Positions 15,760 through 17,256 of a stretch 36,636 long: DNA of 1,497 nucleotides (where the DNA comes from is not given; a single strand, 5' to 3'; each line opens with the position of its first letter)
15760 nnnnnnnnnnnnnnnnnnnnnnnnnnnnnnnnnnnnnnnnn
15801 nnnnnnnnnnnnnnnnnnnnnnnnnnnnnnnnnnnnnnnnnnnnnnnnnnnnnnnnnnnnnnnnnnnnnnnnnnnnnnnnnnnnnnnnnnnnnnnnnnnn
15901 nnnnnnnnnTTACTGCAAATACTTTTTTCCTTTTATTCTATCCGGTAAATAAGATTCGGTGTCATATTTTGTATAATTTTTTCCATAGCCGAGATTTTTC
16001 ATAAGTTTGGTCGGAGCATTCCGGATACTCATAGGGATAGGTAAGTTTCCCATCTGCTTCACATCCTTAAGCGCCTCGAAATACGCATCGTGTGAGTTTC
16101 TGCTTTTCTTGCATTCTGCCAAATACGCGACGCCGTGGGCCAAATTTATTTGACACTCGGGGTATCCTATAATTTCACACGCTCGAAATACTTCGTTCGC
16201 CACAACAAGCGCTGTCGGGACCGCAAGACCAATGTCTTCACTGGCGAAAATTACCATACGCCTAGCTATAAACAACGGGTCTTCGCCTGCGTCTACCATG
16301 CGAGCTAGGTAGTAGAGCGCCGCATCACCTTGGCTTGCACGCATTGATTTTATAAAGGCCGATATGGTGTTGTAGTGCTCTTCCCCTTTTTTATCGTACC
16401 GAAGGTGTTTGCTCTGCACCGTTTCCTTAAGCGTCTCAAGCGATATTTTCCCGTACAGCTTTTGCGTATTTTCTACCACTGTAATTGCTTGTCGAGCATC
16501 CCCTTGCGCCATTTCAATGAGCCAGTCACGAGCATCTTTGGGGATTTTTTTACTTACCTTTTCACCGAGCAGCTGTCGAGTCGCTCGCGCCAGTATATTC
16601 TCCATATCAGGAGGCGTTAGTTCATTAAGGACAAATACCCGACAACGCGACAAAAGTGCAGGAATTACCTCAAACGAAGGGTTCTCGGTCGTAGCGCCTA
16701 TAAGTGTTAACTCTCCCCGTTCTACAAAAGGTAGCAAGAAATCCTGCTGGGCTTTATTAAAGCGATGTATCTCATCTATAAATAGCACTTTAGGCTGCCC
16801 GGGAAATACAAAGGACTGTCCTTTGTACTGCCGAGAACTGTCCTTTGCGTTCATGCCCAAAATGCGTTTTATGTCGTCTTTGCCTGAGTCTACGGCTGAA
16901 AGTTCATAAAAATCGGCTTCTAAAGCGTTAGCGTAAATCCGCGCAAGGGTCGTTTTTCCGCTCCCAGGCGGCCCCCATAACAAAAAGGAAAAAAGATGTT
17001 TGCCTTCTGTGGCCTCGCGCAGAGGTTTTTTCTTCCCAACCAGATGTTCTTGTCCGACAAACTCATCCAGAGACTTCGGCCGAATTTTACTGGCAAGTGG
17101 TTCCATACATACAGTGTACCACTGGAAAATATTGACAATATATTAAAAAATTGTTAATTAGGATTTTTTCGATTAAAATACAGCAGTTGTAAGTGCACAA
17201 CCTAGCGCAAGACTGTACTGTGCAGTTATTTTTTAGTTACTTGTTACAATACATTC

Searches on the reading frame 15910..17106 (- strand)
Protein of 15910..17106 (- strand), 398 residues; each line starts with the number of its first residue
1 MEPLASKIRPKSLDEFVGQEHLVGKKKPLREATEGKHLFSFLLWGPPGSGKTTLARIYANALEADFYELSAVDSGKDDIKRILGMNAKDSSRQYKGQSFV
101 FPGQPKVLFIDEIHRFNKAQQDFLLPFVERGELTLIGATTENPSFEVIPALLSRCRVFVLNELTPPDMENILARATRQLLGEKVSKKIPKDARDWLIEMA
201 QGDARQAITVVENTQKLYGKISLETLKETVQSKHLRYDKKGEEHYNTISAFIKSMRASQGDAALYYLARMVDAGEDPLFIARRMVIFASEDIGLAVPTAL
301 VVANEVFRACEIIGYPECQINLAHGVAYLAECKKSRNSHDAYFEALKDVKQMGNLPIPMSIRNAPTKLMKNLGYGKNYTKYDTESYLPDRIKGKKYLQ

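Call 11: search_protein_families(library=pfam, proteins=[window:15910-17106:-])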
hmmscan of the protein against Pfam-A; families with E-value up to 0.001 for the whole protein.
window:15910-17106:- (398 aa): 12 families
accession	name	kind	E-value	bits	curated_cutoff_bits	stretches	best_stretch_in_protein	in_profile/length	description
PF12002.13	MgsA_C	-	5.8e-49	166.6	27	1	258-396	2-147/167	MgsA AAA+ ATPase C terminal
PF16193.11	AAA_assoc_2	-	3.4e-23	82.1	34.3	1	187-256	6-81/81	AAA C-terminal domain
PF00004.35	AAA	-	5e-17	63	21.2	1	42-159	2-127/131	ATPase family associated with various cellular activities (AAA)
PF05496.18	RuvB_N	-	4.6e-14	52.9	27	1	8-71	1-66/159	Holliday junction DNA helicase RuvB P-loop domain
PF07728.20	AAA_5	-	1.6e-10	41.5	22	1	41-142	2-104/139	AAA domain (dynein-related subfamily)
PF13401.12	AAA_22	-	1.5e-07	32.2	27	1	42-129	9-109/130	AAA domain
PF13191.12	AAA_16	-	2.4e-06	28.6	32.6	0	32-65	19-51/167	AAA ATPase domain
PF01078.27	Mg_chelatase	-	3.5e-06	27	20.3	1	15-77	4-65/207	Magnesium chelatase, subunit ChlI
PF07724.20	AAA_2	-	6.3e-06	26.8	27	1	37-134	2-105/166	AAA domain (Cdc48 subfamily)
PF00158.32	Sigma54_activat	-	0.00011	22.3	20.2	0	40-143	24-132/168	Sigma-54 interaction domain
PF13173.12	AAA_14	-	0.00013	22.4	27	1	42-131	6-88/129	AAA domain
PF20720.3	nSTAND3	-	0.00018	21.7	27.2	1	42-84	21-62/155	Novel STAND NTPase 3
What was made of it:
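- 15910..17106 (-): Host gene rarA/mgsA (398 aa). The insert lies in the loop before the Walker B strand (…DIKRILG[insert]KVLFIDE…). Pfam finds AAA, AAA_assoc_2 and MgsA_C (call 11).
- Checked: The copy at 16807-16850 lies in ORF 15910-17106(-), which has MgsA/RarA domains (call 11).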

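Call 28: find_homologous_proteins(query=window:15910-17106:-)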
Query window:15910-17106:- (398 aa): 8000 proteins with E <= 0.001 among 8000 candidates; the best 120 are listed.
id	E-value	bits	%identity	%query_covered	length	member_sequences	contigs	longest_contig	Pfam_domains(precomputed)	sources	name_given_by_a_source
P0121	2.4e-264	894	100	100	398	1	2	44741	PF16193.12,PF07724.21,PF00004.36,PF13401.13,PF05496.19,PF07728.21,PF12002.14,PF01078.28,PF13191.13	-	-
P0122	3.7e-222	755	86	100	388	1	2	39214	PF13173.13,PF16193.12,PF00004.36,PF13401.13,PF05496.19,PF07728.21,PF12002.14,PF01078.28,PF20720.4,PF13191.13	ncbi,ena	-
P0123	6.7e-219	745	85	100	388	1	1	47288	PF13173.13,PF16193.12,PF00004.36,PF13401.13,PF05496.19,PF07728.21,PF13191.13,PF00158.33,PF07724.21,PF12002.14,PF01078.28,PF20720.4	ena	-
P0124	1.8e-207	707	80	100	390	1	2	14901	PF00158.33,PF16193.12,PF00004.36,PF13401.13,PF05496.19,PF07728.21,PF12002.14,PF01078.28,PF13191.13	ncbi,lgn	-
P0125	2.7e-206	703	80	100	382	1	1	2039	PF13173.13,PF00158.33,PF16193.12,PF00004.36,PF13401.13,PF05496.19,PF07728.21,PF12002.14,PF13191.13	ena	-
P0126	1.9e-205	700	80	100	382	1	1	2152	PF13173.13,PF00158.33,PF16193.12,PF00004.36,PF05496.19,PF07728.21,PF12002.14,PF13191.13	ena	-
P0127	2.9e-205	700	80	100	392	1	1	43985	PF16193.12,PF07724.21,PF00004.36,PF13401.13,PF05496.19,PF07728.21,PF12002.14,PF13191.13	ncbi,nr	ncbi:MAG: replication-associated recombination protein A [Patescibacteria group bacterium]|nr:replic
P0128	2.1e-204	697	81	100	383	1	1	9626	PF13173.13,PF16193.12,PF00004.36,PF13401.13,PF05496.19,PF07728.21,PF12002.14,PF01078.28,PF20720.4,PF13191.13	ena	-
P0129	7.7e-204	695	80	100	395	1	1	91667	PF16193.12,PF25361.2,PF00004.36,PF13401.13,PF05496.19,PF07728.21,PF12002.14,PF13191.13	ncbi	-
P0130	1.5e-202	691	79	100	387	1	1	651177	PF16193.12,PF00004.36,PF13401.13,PF05496.19,PF07728.21,PF12002.14,PF01078.28,PF13191.13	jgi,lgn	jgi:putative ATPase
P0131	2.8e-202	690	79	99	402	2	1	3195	PF16193.12,PF07724.21,PF00004.36,PF13401.13,PF05496.19,PF07728.21,PF12002.14,PF01078.28,PF13191.13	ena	-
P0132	1.8e-201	687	79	100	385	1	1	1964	PF16193.12,PF00004.36,PF13401.13,PF05496.19,PF07728.21,PF12002.14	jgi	jgi:putative ATPase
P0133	3.0e-201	686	77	100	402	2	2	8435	PF16193.12,PF07724.21,PF00004.36,PF13401.13,PF05496.19,PF07728.21,PF12002.14,PF01078.28,PF13191.13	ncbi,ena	-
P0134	4.0e-201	686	78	100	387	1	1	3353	PF13173.13,PF16193.12,PF00004.36,PF13401.13,PF05496.19,PF07728.21,PF12002.14,PF01078.28,PF20720.4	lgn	-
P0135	7.7e-201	685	78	100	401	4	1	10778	PF00158.33,PF16193.12,PF07724.21,PF00004.36,PF13401.13,PF05496.19,PF07728.21,PF12002.14,PF13191.13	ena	-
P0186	4.1e-197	673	78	100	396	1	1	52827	PF16193.12,PF00004.36,PF13401.13,PF05496.19,PF07728.21,PF12002.14,PF01078.28,PF13191.13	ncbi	-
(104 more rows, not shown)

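Call 34: find_encoding_contigs(protein=P0122, flank=10000, max_places=1)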
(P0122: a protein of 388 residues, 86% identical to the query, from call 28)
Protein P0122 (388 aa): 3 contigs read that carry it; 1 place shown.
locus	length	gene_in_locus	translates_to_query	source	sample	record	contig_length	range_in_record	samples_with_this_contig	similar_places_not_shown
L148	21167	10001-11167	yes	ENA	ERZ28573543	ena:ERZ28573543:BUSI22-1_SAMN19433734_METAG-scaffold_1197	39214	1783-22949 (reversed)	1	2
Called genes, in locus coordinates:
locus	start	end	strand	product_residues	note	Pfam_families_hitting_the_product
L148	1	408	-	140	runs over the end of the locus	PF00173:Cyt-b5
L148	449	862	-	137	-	-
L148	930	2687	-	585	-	PF00664:ABC_membrane, PF00005:ABC_tran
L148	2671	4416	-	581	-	PF00664:ABC_membrane, PF00005:ABC_tran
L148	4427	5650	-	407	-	PF12704:MacB_PCD, PF02687:FtsX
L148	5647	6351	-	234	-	PF00005:ABC_tran, PF02463:SMC_N (faint)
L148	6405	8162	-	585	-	PF25917:BSH_RND, PF25973:BSH_CzcB (faint), PF25990:Beta-barrel_YknX, PF25954:Beta-barrel_RND_2 (weak), PF25989:YknX_C (faint), PF25967:RND-MFP_C (faint), PF25975:CzcB_C (faint)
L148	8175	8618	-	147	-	-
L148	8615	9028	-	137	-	-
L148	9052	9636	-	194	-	PF04542:Sigma70_r2, PF08281:Sigma70_r4_2, PF04545:Sigma70_r4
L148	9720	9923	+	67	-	-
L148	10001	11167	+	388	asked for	PF01078:Mg_chelatase (faint), PF05496:RuvB_N, PF13191:AAA_16 (faint), PF20720:nSTAND3 (faint), PF00004:AAA, PF07728:AAA_5, PF16193:AAA_assoc_2, PF12002:MgsA_C, +2 more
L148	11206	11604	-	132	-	-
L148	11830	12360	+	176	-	PF01625:PMSR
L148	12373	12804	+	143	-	PF07884:VKOR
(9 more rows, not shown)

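Call 38: find_encoding_contigs(protein=P0127, flank=10000, max_places=1)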
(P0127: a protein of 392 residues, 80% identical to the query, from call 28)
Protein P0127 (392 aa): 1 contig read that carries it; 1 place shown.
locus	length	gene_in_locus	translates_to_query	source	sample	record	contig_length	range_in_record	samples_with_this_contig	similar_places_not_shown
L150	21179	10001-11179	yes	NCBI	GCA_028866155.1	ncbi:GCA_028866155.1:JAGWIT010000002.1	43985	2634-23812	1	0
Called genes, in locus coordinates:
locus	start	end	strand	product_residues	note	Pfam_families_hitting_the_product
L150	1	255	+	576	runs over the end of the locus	PF01565:FAD_binding_4, PF02913:FAD-oxidase_C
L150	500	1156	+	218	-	PF00753:Lactamase_B, PF13483:Lactamase_B_3, PF12706:Lactamase_B_2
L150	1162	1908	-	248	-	PF02424:ApbE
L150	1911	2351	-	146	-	PF18914:DUF5666 (faint)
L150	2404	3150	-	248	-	PF01061:ABC2_membrane, PF12698:ABC2_membrane_3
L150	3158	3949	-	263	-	PF00005:ABC_tran, PF13304:AAA_21 (weak)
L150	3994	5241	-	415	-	PF12704:MacB_PCD, PF02687:FtsX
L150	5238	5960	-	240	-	PF00005:ABC_tran, PF02463:SMC_N (faint)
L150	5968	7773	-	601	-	PF25917:BSH_RND, PF25954:Beta-barrel_RND_2 (weak), PF25990:Beta-barrel_YknX, PF25975:CzcB_C (faint)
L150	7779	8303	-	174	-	-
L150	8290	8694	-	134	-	-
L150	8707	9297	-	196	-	PF04542:Sigma70_r2, PF08281:Sigma70_r4_2, PF04545:Sigma70_r4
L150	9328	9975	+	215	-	-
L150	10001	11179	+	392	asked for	PF05496:RuvB_N, PF13191:AAA_16 (faint), PF07724:AAA_2 (faint), PF00004:AAA, PF07728:AAA_5, PF13401:AAA_22 (faint), PF16193:AAA_assoc_2, PF12002:MgsA_C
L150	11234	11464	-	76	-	-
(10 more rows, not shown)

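Call 39: find_encoding_contigs(protein=P0186, flank=10000, max_places=1)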
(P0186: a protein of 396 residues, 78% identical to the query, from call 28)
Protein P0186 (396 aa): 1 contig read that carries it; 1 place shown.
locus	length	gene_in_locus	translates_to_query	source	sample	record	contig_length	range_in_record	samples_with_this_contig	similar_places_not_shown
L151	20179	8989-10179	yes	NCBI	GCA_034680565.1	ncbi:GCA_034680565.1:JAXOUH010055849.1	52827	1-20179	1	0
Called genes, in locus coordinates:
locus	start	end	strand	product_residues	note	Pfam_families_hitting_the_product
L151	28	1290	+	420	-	PF00890:FAD_binding_2, PF01134:GIDA (faint), PF01266:DAO (faint), PF03486:HI0933_like, PF07992:Pyr_redox_2, PF12831:FAD_oxidored, PF13450:NAD_binding_8 (faint), PF22780:HI0933_like_1st, +1 more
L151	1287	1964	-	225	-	PF01479:S4, PF00849:PseudoU_synth_2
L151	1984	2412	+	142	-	-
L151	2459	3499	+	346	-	PF13439:Glyco_transf_4, PF13579:Glyco_trans_4_4, PF00534:Glycos_transf_1, PF13692:Glyco_trans_1_4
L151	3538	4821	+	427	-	PF06202:GDE_C, PF22422:MGH1-like_GH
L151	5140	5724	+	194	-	-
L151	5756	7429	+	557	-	PF01565:FAD_binding_4, PF02913:FAD-oxidase_C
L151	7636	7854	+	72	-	PF10685:KGG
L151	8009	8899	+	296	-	-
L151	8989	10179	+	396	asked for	PF01078:Mg_chelatase (faint), PF05496:RuvB_N, PF13191:AAA_16 (faint), PF00004:AAA, PF07728:AAA_5, PF13401:AAA_22, PF16193:AAA_assoc_2, PF12002:MgsA_C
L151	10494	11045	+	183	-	PF01625:PMSR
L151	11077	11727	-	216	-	-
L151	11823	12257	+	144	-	PF06262:Zincin_1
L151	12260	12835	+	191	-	-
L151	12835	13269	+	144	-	PF07884:VKOR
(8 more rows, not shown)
